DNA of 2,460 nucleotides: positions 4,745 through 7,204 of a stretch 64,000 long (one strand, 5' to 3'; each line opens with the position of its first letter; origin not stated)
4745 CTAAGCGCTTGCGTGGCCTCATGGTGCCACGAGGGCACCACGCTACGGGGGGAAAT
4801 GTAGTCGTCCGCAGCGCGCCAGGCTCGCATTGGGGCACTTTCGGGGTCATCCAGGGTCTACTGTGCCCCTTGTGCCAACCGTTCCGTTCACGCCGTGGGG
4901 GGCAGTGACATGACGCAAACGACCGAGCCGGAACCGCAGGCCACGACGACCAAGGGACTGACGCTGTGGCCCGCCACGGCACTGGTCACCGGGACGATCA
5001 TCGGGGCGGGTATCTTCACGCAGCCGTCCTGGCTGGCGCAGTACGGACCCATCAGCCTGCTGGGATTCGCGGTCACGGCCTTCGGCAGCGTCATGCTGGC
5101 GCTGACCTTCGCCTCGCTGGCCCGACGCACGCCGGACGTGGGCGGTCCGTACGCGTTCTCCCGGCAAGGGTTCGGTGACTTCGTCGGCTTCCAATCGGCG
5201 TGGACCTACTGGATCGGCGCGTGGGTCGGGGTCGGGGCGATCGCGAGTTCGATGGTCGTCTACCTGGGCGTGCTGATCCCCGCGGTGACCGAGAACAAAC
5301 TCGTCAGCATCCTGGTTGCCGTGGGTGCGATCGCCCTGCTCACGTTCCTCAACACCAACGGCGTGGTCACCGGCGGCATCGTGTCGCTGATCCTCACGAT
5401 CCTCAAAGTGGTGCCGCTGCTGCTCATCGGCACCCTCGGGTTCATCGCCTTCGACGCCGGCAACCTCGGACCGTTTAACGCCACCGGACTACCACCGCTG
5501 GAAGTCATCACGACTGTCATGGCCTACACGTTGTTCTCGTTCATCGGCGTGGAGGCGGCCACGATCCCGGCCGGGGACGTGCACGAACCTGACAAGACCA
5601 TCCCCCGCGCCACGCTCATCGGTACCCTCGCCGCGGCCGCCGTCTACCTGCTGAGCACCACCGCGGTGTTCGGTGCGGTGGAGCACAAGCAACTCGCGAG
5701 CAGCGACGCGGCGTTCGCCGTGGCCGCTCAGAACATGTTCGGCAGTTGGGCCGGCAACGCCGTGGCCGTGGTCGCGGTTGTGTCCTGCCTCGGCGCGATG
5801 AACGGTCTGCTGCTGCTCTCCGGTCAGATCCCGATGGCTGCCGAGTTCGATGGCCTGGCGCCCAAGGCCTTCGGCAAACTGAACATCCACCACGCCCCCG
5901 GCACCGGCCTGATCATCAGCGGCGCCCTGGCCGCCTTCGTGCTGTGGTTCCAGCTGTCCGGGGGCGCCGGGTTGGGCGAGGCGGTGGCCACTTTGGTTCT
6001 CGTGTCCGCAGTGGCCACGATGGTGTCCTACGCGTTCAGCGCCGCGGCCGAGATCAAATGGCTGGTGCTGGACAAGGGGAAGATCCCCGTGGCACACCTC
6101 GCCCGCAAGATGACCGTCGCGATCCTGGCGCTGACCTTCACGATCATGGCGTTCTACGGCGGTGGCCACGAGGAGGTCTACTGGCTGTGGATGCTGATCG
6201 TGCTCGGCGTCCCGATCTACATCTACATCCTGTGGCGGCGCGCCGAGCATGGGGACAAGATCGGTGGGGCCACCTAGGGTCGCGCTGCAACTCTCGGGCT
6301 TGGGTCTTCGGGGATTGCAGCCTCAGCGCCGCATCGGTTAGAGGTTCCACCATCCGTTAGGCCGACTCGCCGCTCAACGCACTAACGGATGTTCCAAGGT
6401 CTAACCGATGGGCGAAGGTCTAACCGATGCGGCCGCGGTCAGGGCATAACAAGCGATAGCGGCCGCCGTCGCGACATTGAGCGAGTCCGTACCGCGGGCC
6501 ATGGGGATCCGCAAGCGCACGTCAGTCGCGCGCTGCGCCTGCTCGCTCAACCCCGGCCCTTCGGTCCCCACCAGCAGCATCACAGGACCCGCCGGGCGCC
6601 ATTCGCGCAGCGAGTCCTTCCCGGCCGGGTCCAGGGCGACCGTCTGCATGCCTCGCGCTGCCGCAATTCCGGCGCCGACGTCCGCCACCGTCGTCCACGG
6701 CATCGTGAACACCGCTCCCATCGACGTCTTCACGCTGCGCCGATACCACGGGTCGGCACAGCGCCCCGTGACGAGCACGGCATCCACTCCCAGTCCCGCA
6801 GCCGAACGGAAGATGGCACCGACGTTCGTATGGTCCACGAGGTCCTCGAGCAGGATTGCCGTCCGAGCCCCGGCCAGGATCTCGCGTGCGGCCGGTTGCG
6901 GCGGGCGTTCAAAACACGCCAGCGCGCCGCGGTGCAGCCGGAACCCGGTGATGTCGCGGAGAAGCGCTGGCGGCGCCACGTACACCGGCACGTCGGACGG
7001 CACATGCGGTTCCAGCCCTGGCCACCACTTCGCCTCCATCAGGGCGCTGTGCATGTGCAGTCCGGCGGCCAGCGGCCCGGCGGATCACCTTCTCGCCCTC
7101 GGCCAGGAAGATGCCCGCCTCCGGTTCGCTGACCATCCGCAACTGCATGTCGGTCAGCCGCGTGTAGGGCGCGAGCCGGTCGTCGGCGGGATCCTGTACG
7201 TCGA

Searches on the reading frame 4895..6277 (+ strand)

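Call 54: search_protein_families(library=pfam, proteins=[window:4895-6277:+])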
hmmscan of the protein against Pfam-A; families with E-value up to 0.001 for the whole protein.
window:4895-6277:+ (460 aa): 2 families
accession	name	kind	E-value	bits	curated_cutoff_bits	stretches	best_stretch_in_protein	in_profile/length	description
PF13520.12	AA_permease_2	-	1.7e-43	149.5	27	1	22-420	1-401/427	Amino acid permease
PF00324.27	AA_permease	-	1.1e-26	94.1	24.6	1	33-420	8-415/470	Amino acid permease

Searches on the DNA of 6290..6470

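Call 47: search_rna_families(source=window, start=6290, end=6470, threshold=evalue, max_evalue=10)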
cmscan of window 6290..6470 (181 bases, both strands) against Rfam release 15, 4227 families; matches with E-value up to 10: 3.
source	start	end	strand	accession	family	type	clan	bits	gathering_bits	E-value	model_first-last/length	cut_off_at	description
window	6328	6432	+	RF03987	MIR6136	Gene; miRNA;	-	22.2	99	0.057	1-105/105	no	MIR6136 microRNA precursor family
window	6329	6433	-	RF03987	MIR6136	Gene; miRNA;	-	20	99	0.2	1-105/105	no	MIR6136 microRNA precursor family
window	6326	6436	-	RF00926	MIR1151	Gene; miRNA;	-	20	90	0.68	1-110/110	no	MIR1151 microRNA precursor family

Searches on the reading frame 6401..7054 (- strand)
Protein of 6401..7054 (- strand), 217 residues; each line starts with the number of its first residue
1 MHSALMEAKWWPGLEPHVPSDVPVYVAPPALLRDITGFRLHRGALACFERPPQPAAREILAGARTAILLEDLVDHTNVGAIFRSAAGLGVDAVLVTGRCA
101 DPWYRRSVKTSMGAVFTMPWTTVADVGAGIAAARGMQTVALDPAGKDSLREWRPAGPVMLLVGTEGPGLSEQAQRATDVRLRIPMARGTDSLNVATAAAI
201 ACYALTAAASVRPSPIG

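Call 54: search_protein_families(library=pfam, proteins=[window:6401-7054:-])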
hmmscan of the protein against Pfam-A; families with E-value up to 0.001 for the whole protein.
window:6401-7054:- (217 aa): 1 family
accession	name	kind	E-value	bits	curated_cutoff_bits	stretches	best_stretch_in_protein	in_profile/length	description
PF00588.24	SpoU_methylase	-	2.8e-32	112.2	29.7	1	66-203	3-142/142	SpoU rRNA Methylase family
